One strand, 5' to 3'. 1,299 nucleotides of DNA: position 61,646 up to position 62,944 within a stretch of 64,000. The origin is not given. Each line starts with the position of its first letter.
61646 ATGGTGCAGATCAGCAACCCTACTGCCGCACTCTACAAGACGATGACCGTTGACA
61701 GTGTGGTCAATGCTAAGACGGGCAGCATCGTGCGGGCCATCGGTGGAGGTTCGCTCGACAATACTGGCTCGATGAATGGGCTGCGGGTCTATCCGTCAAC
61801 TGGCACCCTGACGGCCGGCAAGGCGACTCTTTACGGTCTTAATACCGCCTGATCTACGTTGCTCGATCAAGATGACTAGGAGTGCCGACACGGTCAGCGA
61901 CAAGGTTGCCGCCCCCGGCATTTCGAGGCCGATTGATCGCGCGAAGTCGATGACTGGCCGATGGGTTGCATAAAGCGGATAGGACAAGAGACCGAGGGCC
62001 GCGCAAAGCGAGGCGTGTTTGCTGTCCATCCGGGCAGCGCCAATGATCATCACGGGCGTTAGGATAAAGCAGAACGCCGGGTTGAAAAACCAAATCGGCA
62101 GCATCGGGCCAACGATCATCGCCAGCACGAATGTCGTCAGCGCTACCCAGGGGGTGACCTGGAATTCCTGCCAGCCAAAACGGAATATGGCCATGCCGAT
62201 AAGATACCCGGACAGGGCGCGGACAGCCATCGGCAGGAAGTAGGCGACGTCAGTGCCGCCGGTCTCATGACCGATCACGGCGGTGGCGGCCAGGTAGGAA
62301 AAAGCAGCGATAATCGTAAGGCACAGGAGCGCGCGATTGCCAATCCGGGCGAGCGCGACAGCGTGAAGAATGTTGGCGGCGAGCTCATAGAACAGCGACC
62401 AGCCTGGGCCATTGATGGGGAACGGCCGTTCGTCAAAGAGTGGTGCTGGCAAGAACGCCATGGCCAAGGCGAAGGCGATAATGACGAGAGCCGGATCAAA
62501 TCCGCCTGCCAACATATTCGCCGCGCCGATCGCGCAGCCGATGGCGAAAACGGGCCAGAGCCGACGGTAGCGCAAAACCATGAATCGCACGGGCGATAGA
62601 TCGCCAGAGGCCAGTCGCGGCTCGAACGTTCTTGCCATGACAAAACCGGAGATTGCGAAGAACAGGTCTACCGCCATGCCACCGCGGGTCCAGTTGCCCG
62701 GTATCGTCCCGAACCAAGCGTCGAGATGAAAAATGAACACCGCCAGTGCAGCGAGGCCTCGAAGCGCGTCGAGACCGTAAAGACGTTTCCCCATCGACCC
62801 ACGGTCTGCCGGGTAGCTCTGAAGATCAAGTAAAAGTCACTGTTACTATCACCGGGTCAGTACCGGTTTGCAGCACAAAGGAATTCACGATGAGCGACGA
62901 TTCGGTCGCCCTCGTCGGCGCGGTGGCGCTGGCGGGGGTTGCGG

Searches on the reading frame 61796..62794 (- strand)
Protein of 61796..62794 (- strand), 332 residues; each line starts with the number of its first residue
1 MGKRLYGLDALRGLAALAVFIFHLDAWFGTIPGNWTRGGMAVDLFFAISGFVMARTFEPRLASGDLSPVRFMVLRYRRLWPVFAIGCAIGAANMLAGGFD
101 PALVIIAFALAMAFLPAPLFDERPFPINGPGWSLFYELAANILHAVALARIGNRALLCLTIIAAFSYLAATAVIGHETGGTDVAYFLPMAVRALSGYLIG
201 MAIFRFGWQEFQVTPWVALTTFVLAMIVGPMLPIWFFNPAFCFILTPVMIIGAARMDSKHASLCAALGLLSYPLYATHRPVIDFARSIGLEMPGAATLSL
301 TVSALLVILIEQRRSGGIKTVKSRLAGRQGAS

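Call 6: search_protein_families(library=pfam, proteins=[window:61796-62794:-], max_evalue=0.01)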
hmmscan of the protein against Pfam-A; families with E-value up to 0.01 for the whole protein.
window:61796-62794:- (332 aa): 1 family
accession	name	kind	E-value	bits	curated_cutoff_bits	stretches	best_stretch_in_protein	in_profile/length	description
PF01757.29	Acyl_transf_3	-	1.1e-23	84.2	31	1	6-309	2-322/326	Acyltransferase domain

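Call 7: search_protein_families(library=phrogs, proteins=[window:61796-62794:-], max_evalue=0.01)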
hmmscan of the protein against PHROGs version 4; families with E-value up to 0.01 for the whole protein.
window:61796-62794:- (332 aa): 2 families
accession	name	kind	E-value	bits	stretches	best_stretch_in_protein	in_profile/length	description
phrog_3333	-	other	4.3e-34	119.1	1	2-309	3-339/372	O-acetyltransferase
phrog_6705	-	moron, auxiliary metabolic gene and host takeover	4.6e-10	39.4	1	8-84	12-82/647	O-antigen acetylase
